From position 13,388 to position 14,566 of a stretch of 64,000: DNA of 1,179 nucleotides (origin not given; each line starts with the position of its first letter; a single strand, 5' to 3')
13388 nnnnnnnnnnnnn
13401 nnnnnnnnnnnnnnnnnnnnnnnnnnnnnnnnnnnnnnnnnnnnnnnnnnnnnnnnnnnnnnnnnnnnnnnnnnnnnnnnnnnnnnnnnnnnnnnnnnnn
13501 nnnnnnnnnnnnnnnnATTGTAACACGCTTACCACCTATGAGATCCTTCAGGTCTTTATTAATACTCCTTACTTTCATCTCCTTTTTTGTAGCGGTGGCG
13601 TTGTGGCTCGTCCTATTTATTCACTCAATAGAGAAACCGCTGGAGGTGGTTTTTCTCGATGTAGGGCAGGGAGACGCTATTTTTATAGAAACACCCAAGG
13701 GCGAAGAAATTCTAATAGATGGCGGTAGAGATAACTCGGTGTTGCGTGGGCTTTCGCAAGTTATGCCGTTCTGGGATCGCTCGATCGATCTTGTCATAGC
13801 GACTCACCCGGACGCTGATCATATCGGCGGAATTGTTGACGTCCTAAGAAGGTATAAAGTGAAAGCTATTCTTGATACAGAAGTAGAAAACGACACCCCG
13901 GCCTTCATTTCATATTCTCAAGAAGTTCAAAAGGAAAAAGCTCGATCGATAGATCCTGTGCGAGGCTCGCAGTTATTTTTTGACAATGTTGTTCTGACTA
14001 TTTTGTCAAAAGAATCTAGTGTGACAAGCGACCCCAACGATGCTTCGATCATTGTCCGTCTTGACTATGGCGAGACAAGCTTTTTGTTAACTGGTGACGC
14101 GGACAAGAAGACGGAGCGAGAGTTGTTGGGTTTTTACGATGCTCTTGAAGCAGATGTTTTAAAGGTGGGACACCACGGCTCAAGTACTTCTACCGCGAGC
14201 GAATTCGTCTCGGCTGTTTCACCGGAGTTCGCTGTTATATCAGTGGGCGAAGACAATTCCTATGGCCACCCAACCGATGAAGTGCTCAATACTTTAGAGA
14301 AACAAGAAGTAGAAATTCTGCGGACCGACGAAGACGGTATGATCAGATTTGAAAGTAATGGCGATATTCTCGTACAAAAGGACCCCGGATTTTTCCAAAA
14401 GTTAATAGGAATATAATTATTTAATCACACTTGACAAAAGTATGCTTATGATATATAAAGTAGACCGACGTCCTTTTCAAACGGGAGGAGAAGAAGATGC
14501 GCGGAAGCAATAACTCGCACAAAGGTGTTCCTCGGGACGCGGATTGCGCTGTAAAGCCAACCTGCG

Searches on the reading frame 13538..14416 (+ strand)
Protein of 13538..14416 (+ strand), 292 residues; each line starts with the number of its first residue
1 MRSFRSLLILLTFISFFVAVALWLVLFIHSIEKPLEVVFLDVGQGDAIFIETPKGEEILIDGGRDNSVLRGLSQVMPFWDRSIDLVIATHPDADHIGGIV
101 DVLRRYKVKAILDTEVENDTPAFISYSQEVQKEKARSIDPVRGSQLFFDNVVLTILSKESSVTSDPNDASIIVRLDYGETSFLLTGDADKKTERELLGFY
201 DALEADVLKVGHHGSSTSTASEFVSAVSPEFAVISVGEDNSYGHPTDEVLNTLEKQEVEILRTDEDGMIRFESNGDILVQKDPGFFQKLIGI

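Call 10: search_protein_families(library=pfam, proteins=[window:13538-14416:+], max_evalue=0.1)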
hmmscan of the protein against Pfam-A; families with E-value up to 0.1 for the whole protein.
window:13538-14416:+ (292 aa): 5 families
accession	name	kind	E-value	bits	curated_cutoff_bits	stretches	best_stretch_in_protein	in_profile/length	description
PF00753.33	Lactamase_B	-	1.6e-19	71.1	22.7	1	41-237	2-195/196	Metallo-beta-lactamase superfamily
PF12706.13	Lactamase_B_2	-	1.2e-06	28.7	27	1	58-203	3-160/200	Beta-lactamase superfamily domain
PF25281.1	MBL_MAP1B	-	0.00042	19.9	37.6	1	33-113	20-92/279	MAP1B MBL-like domain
PF19583.5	ODP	-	0.0056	17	27.2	1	53-147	10-100/194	ODP family beta lactamase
PF16661.11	Lactamase_B_6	-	0.0079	16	27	1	56-116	7-69/193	Metallo-beta-lactamase superfamily domain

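Call 11: find_related_loci(query=window:13538-14416:+, collection=genome_contigs, flank=6000)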
Query window:13538-14416:+ (292 aa) in genome_contigs; peptide patterns used: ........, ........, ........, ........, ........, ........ (x = any residue, [..] = any of these).
146 stretches matched a pattern; 1 encode a relative of the query (tblastn E <= 1e-3); 1 distinct loci.
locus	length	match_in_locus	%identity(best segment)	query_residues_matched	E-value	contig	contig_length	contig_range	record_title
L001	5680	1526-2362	42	16-289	3e-72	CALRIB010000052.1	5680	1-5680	MAG: Candidatus Nomurabacteria bacterium isolate MaH-09apr19-211 genome assembly, contig: MaH-09apr19-C34418, whole geno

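Call 12: find_encoding_contigs(protein=window:13538-14416:+, flank=3000, max_places=6)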
Protein window:13538-14416:+ (292 aa): 1 contig read that carries it; 1 place shown.
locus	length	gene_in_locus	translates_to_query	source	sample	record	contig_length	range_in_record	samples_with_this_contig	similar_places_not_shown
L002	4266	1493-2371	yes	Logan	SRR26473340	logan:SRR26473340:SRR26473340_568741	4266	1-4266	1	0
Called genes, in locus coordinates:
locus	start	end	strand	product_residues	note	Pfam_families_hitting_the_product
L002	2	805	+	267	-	?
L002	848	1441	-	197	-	PF00081:Sod_Fe_N (weak), PF02777:Sod_Fe_C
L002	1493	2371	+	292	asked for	PF00753:Lactamase_B, PF12706:Lactamase_B_2 (weak)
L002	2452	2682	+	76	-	-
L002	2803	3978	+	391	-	-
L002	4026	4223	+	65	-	-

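Call 16: find_homologous_proteins(query=window:13538-14416:+, max_evalue=1e-30)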
Query window:13538-14416:+ (292 aa): 7782 proteins with E <= 1e-30 among 8000 candidates; the best 120 are listed.
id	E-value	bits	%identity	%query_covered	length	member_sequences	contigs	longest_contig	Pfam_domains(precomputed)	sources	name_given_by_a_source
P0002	3.9e-185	632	100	100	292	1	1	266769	PF12706.14,PF00753.34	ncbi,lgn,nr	ncbi:MAG: ComEC/Rec2 family competence protein [Candidatus Campbellbacteria bacterium]|nr:ComEC/Rec2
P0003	4.9e-109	382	61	100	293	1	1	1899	PF12706.14,PF00753.34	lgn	-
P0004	1.7e-108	380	61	100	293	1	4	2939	PF12706.14,PF00753.34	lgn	-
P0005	6.7e-107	375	62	93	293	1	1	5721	PF12706.14,PF00753.34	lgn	-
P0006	8.0e-104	365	59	100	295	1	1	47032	PF12706.14,PF00753.34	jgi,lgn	-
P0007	1.5e-103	364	60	99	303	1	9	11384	PF12706.14,PF00753.34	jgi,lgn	jgi:competence protein ComEC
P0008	1.8e-103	364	60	92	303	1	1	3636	PF12706.14,PF00753.34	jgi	jgi:competence protein ComEC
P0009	3.4e-101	356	58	98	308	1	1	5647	PF12706.14,PF00753.34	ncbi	ncbi:MAG: ComEC/Rec2 family competence protein [Candidatus Paceibacterota bacterium]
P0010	7.0e-100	352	58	99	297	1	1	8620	PF12706.14,PF23023.2,PF00753.34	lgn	-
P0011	2.1e-99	350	58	97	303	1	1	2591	PF12706.14,PF00753.34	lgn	-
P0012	2.1e-99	350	56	99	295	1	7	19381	PF12706.14,PF00753.34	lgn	-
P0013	6.2e-99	349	57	99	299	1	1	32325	PF12706.14,PF00753.34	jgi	jgi:competence protein ComEC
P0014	8.0e-99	348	58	99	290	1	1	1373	PF12706.14,PF23023.2,PF00753.34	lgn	-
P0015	8.6e-99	348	56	100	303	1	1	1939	PF12706.14,PF00753.34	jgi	jgi:competence protein ComEC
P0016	1.8e-97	344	58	97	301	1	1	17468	PF12706.14,PF00753.34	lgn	-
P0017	2.8e-97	343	60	92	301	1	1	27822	PF12706.14,PF00753.34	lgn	-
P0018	8.5e-97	342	56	100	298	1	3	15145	PF12706.14,PF00753.34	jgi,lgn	-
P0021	1.0e-94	335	59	92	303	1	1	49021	PF12706.14,PF00753.34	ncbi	ncbi:MAG: ComEC/Rec2 family competence protein [Candidatus Paceibacterota bacterium]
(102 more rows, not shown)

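Call 18: find_encoding_contigs(protein=P0006, flank=10000, max_places=2)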
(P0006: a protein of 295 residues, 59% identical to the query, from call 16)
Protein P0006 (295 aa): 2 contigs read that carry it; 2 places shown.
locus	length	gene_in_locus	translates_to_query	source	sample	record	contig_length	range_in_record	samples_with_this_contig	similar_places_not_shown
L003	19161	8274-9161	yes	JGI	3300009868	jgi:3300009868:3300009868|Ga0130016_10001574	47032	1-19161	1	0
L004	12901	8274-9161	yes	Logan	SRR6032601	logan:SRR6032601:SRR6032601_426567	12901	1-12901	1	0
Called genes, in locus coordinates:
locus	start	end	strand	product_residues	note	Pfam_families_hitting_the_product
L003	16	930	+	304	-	PF00121:TIM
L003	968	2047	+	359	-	PF00162:PGK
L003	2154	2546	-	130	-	PF11969:DcpS_C, PF01230:HIT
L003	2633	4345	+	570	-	PF01368:DHH, PF02272:DHHA1, PF17768:RecJ_OB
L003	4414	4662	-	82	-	-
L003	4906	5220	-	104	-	-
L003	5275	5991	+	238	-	PF00075:RNase_H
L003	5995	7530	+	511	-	PF13567:DUF4131, PF03772:Competence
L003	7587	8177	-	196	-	PF00081:Sod_Fe_N (faint), PF02777:Sod_Fe_C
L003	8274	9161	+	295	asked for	PF00753:Lactamase_B, PF12706:Lactamase_B_2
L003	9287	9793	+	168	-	-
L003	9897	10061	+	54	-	-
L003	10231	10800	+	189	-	-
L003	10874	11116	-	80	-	PF00830:Ribosomal_L28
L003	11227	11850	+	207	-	PF02163:Peptidase_M50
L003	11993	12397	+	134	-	PF00164:Ribosom_S12_S23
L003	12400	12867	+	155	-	PF00177:Ribosomal_S7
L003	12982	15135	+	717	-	PF00009:GTP_EFTU, PF03144:GTP_EFTU_D2, PF22042:EF-G_D2, PF14492:EFG_III, PF16658:RF3_C (weak), PF03764:EFG_IV, PF00679:EFG_C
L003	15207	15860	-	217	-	PF00990:GGDEF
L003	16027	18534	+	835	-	PF13884:Peptidase_S74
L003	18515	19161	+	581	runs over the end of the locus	PF13620:CarboxypepD_reg (weak)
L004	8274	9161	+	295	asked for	PF00753:Lactamase_B, PF12706:Lactamase_B_2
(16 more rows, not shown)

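Call 19: find_encoding_contigs(protein=P0007, flank=10000, max_places=3)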
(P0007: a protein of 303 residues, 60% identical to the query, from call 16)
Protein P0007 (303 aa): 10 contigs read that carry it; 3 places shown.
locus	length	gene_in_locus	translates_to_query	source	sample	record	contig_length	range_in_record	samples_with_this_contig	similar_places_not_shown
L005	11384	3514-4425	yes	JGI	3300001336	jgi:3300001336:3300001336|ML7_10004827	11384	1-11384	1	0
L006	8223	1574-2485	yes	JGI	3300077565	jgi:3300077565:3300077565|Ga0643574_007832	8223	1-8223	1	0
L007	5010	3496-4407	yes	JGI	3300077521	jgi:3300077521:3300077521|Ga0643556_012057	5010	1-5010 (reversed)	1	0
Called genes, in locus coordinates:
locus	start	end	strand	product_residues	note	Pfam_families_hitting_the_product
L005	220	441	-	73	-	-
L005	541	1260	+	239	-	PF00075:RNase_H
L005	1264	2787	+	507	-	PF13567:DUF4131, PF03772:Competence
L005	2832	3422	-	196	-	PF00081:Sod_Fe_N (weak), PF02777:Sod_Fe_C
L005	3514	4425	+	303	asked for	PF00753:Lactamase_B, PF12706:Lactamase_B_2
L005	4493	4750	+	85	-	-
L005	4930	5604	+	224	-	-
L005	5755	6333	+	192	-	-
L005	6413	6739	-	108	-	PF00830:Ribosomal_L28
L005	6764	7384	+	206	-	PF02163:Peptidase_M50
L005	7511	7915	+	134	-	PF00164:Ribosom_S12_S23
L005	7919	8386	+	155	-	PF00177:Ribosomal_S7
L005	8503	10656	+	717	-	PF00009:GTP_EFTU, PF03144:GTP_EFTU_D2, PF22042:EF-G_D2, PF14492:EFG_III, PF16658:RF3_C (weak), PF03764:EFG_IV, PF00679:EFG_C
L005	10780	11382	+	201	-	?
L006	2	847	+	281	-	?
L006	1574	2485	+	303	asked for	PF00753:Lactamase_B, PF12706:Lactamase_B_2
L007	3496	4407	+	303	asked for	PF00753:Lactamase_B, PF12706:Lactamase_B_2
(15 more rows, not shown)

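Call 20: find_encoding_contigs(protein=P0013, flank=10000, max_places=2)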
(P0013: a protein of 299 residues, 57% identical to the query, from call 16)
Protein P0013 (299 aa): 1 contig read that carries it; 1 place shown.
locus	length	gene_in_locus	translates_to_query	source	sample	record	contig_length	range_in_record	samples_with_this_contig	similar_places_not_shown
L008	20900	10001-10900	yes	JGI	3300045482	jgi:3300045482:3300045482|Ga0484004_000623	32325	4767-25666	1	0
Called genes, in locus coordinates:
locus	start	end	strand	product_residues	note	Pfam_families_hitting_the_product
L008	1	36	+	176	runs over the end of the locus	-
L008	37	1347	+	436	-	-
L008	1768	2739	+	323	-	PF00121:TIM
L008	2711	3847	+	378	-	PF00162:PGK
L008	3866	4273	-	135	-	PF11969:DcpS_C, PF01230:HIT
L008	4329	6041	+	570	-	PF01368:DHH, PF02272:DHHA1, PF17768:RecJ_OB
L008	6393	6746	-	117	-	-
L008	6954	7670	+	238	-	PF00075:RNase_H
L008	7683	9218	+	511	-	PF13567:DUF4131, PF03772:Competence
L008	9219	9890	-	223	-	PF02777:Sod_Fe_C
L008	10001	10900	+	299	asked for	PF00753:Lactamase_B, PF12706:Lactamase_B_2 (weak)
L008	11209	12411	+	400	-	-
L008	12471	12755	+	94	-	-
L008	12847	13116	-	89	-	PF00830:Ribosomal_L28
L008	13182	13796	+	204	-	PF02163:Peptidase_M50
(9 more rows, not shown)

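Call 21: find_encoding_contigs(protein=P0017, flank=10000, max_places=2)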
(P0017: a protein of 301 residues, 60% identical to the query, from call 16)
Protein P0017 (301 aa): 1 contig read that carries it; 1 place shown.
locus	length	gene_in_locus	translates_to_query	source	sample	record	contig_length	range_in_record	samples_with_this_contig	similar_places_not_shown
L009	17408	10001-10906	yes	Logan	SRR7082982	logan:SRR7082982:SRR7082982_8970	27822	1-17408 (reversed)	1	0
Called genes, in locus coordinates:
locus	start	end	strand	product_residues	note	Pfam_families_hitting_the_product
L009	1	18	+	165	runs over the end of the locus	-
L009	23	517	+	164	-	-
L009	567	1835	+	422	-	-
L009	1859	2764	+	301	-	PF00121:TIM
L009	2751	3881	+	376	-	PF00162:PGK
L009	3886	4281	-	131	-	PF11969:DcpS_C, PF01230:HIT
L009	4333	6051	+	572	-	PF01368:DHH, PF02272:DHHA1, PF17768:RecJ_OB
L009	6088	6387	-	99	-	-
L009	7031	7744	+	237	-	PF00075:RNase_H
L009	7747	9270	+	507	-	PF13567:DUF4131, PF03772:Competence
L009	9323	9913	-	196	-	PF00081:Sod_Fe_N (weak), PF02777:Sod_Fe_C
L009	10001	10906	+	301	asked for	PF00753:Lactamase_B, PF12706:Lactamase_B_2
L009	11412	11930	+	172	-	PF00574:CLP_protease (weak)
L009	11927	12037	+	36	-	-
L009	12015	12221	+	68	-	-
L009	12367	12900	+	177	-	-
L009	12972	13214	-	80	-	PF00830:Ribosomal_L28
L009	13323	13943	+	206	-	PF02163:Peptidase_M50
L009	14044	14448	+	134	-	PF00164:Ribosom_S12_S23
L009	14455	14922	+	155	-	PF00177:Ribosomal_S7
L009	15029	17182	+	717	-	PF00009:GTP_EFTU, PF03144:GTP_EFTU_D2, PF22042:EF-G_D2, PF14492:EFG_III, PF16658:RF3_C (weak), PF03764:EFG_IV, PF00679:EFG_C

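Call 25: find_encoding_contigs(protein=P0005, flank=3000, max_places=1)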
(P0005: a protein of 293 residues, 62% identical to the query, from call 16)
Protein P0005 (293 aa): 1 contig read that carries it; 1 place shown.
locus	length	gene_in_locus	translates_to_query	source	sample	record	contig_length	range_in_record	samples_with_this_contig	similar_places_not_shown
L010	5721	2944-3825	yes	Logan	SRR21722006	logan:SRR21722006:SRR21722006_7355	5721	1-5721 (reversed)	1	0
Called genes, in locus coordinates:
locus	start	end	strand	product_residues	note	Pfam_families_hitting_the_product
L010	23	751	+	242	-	PF00075:RNase_H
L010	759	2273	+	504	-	PF13567:DUF4131, PF03772:Competence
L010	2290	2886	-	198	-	PF00081:Sod_Fe_N (weak), PF02777:Sod_Fe_C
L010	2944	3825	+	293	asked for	PF00753:Lactamase_B, PF12706:Lactamase_B_2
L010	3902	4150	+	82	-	-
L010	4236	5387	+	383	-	-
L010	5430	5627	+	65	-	-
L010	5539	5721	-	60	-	?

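Call 26: find_encoding_contigs(protein=P0012, flank=3000, max_places=2)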
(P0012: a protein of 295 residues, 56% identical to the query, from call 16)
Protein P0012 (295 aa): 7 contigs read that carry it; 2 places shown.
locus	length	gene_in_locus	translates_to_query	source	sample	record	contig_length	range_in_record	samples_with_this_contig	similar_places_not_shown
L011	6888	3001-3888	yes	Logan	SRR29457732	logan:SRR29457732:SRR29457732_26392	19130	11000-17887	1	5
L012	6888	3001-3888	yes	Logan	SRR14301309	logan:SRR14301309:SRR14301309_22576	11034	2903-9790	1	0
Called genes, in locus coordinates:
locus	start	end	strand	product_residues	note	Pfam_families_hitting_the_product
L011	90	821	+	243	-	PF00075:RNase_H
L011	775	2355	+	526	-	PF13567:DUF4131, PF03772:Competence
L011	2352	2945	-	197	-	PF00081:Sod_Fe_N (weak), PF02777:Sod_Fe_C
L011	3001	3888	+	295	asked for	PF00753:Lactamase_B, PF12706:Lactamase_B_2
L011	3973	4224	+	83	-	-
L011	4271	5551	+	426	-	-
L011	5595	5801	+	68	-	-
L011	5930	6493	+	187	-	-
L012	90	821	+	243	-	PF00075:RNase_H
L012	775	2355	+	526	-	PF13567:DUF4131, PF03772:Competence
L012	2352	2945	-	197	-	PF00081:Sod_Fe_N (weak), PF02777:Sod_Fe_C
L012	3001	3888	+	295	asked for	PF00753:Lactamase_B, PF12706:Lactamase_B_2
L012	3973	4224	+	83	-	-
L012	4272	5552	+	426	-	-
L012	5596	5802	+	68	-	-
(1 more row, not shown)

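Call 27: find_encoding_contigs(protein=P0016, flank=3000, max_places=1)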
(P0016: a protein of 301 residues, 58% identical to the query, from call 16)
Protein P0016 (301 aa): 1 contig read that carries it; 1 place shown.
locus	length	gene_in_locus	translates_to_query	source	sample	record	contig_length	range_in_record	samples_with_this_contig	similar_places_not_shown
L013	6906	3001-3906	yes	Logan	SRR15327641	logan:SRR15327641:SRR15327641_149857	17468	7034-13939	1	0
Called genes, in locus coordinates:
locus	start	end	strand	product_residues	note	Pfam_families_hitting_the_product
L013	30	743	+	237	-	PF00075:RNase_H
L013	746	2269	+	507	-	PF13567:DUF4131, PF03772:Competence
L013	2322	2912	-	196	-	PF00081:Sod_Fe_N (weak), PF02777:Sod_Fe_C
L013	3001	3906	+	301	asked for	PF00753:Lactamase_B, PF12706:Lactamase_B_2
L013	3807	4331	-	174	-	-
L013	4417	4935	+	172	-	PF00574:CLP_protease (weak)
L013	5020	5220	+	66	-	-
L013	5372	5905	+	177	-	-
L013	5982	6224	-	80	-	PF00830:Ribosomal_L28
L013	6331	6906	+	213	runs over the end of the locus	PF02163:Peptidase_M50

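Call 28: find_encoding_contigs(protein=P0021, flank=3000, max_places=1)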
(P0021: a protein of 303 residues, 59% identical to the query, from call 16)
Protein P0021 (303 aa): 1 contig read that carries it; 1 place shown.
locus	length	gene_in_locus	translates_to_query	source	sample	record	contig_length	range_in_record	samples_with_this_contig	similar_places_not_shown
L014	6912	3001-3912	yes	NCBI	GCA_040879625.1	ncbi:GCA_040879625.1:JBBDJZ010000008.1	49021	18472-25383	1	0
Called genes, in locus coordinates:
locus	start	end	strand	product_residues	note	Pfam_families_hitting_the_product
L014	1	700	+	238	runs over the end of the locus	PF00075:RNase_H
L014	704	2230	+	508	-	PF13567:DUF4131, PF03772:Competence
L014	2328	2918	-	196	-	PF00081:Sod_Fe_N (weak), PF02777:Sod_Fe_C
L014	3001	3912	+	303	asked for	PF00753:Lactamase_B, PF12706:Lactamase_B_2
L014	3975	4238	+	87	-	-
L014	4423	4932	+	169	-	-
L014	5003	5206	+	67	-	-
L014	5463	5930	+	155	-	-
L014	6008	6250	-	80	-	PF00830:Ribosomal_L28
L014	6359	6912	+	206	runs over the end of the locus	PF02163:Peptidase_M50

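Call 29: find_encoding_contigs(protein=P0018, flank=3000, max_places=2)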
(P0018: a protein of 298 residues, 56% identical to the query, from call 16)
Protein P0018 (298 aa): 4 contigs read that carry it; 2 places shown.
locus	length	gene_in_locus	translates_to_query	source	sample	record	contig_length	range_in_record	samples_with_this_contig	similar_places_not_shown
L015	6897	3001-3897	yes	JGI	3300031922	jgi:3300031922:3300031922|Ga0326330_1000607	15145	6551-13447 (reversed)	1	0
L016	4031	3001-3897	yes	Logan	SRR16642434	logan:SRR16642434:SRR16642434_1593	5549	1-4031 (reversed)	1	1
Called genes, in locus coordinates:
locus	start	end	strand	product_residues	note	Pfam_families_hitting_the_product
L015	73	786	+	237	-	PF00075:RNase_H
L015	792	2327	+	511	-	PF13567:DUF4131, PF03772:Competence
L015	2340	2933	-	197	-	PF02777:Sod_Fe_C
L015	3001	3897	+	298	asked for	PF00753:Lactamase_B, PF12706:Lactamase_B_2 (weak)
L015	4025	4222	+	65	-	-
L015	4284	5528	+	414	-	-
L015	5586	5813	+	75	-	-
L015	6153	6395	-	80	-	PF00830:Ribosomal_L28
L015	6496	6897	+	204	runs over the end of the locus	PF02163:Peptidase_M50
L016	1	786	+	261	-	PF00075:RNase_H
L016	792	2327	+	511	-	PF13567:DUF4131, PF03772:Competence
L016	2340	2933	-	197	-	PF02777:Sod_Fe_C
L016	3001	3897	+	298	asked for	PF00753:Lactamase_B, PF12706:Lactamase_B_2 (weak)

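Call 41: find_related_loci(query=A4, collection=metagenome_contigs, flank=2500)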
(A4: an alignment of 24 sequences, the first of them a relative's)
Query A4 (292 aa) in metagenome_contigs; peptide patterns used: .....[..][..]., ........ (x = any residue, [..] = any of these).
600 stretches matched a pattern (row limit reached: there are more); 593 encode a relative of the query (tblastn E <= 1e-3); the best 80 are kept; 80 distinct loci.
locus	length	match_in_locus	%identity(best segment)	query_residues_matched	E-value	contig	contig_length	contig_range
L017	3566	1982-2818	49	7-286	8e-77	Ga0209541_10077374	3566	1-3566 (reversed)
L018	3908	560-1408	46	1-275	1e-74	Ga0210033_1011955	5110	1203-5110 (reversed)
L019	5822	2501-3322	49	7-281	1e-73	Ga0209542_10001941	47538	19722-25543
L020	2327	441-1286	45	1-275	7e-75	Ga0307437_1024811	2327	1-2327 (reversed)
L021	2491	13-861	47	1-275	6e-74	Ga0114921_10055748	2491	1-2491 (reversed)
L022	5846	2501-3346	46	1-276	2e-72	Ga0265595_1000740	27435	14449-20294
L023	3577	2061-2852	47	16-275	2e-72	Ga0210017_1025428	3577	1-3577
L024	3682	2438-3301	46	3-270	5e-72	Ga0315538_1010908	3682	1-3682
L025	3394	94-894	47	16-275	7e-71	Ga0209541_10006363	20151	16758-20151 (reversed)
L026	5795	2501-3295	47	23-281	2e-70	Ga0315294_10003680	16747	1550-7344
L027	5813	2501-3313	45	7-270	4e-70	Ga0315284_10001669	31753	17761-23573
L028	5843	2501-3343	45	2-286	8e-70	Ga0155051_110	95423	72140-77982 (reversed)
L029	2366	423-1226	46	16-275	2e-71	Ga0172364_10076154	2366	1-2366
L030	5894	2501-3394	41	1-282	1e-69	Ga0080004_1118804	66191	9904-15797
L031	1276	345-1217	43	5-278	1e-73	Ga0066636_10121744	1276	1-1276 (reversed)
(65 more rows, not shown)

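Call 51: find_encoding_contigs(protein=P0004, flank=2500, max_places=4)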
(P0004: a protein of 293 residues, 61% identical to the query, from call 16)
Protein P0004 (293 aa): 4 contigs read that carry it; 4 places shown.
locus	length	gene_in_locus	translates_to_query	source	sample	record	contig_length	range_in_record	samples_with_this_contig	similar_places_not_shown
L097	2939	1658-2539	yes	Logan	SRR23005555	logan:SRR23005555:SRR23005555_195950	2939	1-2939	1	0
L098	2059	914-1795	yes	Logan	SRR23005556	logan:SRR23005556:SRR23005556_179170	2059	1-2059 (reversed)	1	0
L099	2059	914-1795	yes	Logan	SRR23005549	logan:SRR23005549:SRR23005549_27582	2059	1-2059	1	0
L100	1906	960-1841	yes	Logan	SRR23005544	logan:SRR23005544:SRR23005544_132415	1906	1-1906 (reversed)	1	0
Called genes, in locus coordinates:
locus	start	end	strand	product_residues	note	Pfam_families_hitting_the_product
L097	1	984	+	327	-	?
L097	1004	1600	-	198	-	PF00081:Sod_Fe_N (weak), PF02777:Sod_Fe_C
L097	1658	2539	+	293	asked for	PF00753:Lactamase_B, PF12706:Lactamase_B_2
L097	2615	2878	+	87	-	-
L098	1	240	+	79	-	?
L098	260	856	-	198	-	PF00081:Sod_Fe_N (weak), PF02777:Sod_Fe_C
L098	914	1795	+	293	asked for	PF00753:Lactamase_B, PF12706:Lactamase_B_2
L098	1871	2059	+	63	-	?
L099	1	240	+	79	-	?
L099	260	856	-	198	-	PF00081:Sod_Fe_N (weak), PF02777:Sod_Fe_C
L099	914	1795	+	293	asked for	PF00753:Lactamase_B, PF12706:Lactamase_B_2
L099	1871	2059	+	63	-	?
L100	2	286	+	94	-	?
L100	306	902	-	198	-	PF00081:Sod_Fe_N (weak), PF02777:Sod_Fe_C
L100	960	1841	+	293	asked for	PF00753:Lactamase_B, PF12706:Lactamase_B_2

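Call 52: find_encoding_contigs(protein=P0010, flank=2500, max_places=2)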
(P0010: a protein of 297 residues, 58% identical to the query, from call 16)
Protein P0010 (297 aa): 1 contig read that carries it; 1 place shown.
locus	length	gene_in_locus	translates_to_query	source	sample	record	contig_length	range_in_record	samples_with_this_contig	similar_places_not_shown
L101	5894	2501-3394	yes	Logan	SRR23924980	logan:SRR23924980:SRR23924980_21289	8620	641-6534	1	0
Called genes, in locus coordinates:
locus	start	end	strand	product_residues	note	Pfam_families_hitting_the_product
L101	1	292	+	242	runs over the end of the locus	PF00075:RNase_H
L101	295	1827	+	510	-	PF13567:DUF4131, PF03772:Competence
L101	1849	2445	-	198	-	PF00081:Sod_Fe_N (weak), PF02777:Sod_Fe_C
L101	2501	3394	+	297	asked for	PF00753:Lactamase_B, PF23023:Anti-Pycsar_Apyc1 (faint), PF12706:Lactamase_B_2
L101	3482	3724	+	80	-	-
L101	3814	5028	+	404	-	-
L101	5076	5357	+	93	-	-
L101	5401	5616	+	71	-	-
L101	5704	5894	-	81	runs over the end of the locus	PF00830:Ribosomal_L28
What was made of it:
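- Synteny: the order RNase H, ComEC, SOD(-), MBL, small unit, then L28(-), M50, S12, S7 and EF-G is kept in relatives whose MBL protein is 56-62% identical (calls 16, 18-21, 25-29, 51-52).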

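Call 65: search_protein_families(library=padloc, proteins=[L009:10966-11235:+, L011:3973-4224:+], max_evalue=0.1)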
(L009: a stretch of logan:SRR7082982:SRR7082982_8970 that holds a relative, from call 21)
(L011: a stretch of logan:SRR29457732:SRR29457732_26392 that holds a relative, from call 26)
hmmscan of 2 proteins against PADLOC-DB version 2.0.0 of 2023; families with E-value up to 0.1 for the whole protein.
L009:10966-11235:+ (89 aa): 0 families

L011:3973-4224:+ (83 aa): 0 families

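Call 66: search_protein_families(library=phrogs, proteins=[L009:10966-11235:+, L011:3973-4224:+], max_evalue=0.1)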
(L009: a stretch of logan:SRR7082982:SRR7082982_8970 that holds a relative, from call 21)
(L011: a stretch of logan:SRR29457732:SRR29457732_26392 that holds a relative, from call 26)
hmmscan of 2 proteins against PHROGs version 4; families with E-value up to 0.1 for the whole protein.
L009:10966-11235:+ (89 aa): 0 families

L011:3973-4224:+ (83 aa): 1 family
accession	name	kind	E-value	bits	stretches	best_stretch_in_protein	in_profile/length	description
phrog_31102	-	unknown function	0.031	15.5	1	16-59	11-52/136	-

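Call 67: search_protein_families(library=pfam, proteins=[L009:11412-11930:+, L005:4930-5604:+], max_evalue=0.1)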
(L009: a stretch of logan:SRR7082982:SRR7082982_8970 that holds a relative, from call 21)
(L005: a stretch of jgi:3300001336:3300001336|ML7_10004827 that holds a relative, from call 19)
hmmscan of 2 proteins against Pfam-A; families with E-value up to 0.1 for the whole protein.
L009:11412-11930:+ (172 aa): 2 families
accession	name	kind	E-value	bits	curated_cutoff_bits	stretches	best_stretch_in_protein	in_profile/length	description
PF00574.28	CLP_protease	-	7.2e-06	26.4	20.2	1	11-157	19-168/182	Clp protease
PF13466.11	STAS_2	-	0.057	14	29.2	0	15-64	5-52/80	STAS domain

L005:4930-5604:+ (224 aa): 1 family
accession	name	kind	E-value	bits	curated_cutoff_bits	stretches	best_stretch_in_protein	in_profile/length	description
PF24100.1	DUF7381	-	0.089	13.7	27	0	11-67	16-72/121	Domain of unknown function (DUF7381)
